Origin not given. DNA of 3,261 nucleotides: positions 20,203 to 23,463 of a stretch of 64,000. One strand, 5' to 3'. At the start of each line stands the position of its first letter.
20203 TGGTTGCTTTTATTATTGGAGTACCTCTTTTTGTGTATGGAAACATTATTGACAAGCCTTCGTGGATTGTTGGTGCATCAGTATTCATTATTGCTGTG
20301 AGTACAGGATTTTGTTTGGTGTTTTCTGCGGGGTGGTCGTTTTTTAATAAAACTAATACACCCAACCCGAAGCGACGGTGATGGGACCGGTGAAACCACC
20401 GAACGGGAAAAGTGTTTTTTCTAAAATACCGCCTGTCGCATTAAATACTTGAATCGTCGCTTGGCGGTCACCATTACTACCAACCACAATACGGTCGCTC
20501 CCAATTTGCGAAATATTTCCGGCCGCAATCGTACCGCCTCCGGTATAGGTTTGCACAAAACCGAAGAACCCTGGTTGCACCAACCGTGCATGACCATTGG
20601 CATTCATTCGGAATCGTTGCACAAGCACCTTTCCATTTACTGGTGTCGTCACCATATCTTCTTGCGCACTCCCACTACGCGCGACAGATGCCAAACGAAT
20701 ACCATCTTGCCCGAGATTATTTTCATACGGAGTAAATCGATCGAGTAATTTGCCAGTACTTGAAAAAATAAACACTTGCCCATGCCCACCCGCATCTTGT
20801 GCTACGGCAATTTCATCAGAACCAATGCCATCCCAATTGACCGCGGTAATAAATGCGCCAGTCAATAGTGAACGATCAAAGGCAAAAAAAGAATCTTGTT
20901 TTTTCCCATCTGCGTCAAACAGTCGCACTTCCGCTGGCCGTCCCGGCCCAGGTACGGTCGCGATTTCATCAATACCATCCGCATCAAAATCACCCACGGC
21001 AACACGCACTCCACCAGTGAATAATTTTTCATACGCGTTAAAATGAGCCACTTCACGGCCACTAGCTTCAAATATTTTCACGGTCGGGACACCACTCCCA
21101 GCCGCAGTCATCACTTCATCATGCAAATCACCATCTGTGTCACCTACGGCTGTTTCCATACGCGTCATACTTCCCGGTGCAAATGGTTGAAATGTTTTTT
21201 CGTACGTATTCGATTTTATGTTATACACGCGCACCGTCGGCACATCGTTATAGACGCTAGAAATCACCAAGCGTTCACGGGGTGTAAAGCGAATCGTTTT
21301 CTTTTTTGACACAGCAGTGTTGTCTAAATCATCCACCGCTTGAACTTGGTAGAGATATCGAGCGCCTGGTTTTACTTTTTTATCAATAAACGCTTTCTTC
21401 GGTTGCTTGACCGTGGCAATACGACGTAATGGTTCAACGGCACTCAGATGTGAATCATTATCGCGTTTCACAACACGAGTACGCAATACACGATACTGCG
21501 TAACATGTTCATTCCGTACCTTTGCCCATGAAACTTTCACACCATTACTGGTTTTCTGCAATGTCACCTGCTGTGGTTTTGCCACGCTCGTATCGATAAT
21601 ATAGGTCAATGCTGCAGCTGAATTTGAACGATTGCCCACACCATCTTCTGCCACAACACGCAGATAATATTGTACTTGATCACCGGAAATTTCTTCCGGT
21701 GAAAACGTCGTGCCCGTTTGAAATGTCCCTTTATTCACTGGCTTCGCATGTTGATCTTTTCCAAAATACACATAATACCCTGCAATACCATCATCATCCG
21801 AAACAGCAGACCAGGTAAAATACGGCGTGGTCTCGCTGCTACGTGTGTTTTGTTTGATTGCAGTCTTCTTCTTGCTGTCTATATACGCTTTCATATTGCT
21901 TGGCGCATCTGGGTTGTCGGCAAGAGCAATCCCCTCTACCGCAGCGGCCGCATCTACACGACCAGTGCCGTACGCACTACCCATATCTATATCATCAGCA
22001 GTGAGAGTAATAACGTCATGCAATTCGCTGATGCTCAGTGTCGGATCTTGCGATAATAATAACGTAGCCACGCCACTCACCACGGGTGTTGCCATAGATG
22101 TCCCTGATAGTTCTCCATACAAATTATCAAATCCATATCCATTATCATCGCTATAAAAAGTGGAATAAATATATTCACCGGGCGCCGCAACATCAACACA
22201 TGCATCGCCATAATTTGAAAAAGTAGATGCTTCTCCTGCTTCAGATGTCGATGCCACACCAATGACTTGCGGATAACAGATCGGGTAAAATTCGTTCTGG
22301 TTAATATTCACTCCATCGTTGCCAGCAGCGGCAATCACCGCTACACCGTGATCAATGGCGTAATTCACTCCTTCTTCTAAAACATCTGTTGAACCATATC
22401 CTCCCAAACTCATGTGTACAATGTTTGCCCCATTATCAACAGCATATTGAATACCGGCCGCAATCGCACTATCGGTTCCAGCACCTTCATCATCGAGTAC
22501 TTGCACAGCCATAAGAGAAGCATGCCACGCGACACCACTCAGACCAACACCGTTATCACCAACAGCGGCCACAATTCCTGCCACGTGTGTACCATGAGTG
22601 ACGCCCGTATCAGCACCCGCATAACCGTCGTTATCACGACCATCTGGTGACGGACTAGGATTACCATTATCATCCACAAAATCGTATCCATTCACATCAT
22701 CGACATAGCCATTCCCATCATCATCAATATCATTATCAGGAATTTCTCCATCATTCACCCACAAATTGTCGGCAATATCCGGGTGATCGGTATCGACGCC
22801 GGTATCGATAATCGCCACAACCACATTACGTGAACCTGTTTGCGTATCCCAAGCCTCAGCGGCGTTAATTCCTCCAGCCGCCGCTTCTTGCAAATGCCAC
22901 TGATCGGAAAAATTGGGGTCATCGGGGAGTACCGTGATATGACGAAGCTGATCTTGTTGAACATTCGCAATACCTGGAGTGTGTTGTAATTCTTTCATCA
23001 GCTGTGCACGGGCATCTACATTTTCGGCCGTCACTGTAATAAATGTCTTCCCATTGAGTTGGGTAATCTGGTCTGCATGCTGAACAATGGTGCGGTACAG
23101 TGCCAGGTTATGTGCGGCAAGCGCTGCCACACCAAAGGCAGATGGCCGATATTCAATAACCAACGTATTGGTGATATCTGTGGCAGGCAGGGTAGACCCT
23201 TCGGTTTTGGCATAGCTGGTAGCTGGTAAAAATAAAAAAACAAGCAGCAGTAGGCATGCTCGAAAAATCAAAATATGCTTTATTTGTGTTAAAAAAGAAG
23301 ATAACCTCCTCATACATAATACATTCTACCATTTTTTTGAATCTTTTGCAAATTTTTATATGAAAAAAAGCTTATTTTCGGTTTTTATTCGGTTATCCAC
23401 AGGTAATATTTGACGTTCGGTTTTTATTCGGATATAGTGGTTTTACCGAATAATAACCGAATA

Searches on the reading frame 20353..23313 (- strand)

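Call 8: search_protein_families(library=pfam, max_evalue=0.001, proteins=[window:20353-23313:-])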
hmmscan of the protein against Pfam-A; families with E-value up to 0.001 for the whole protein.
window:20353-23313:- (986 aa): 2 families
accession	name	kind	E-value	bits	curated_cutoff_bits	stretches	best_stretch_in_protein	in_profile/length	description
PF00082.27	Peptidase_S8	-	8.5e-53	180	21.8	1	162-445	2-282/288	Subtilase family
PF00041.27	fn3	-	2.9e-07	31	25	1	579-662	2-71/84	Fibronectin type III domain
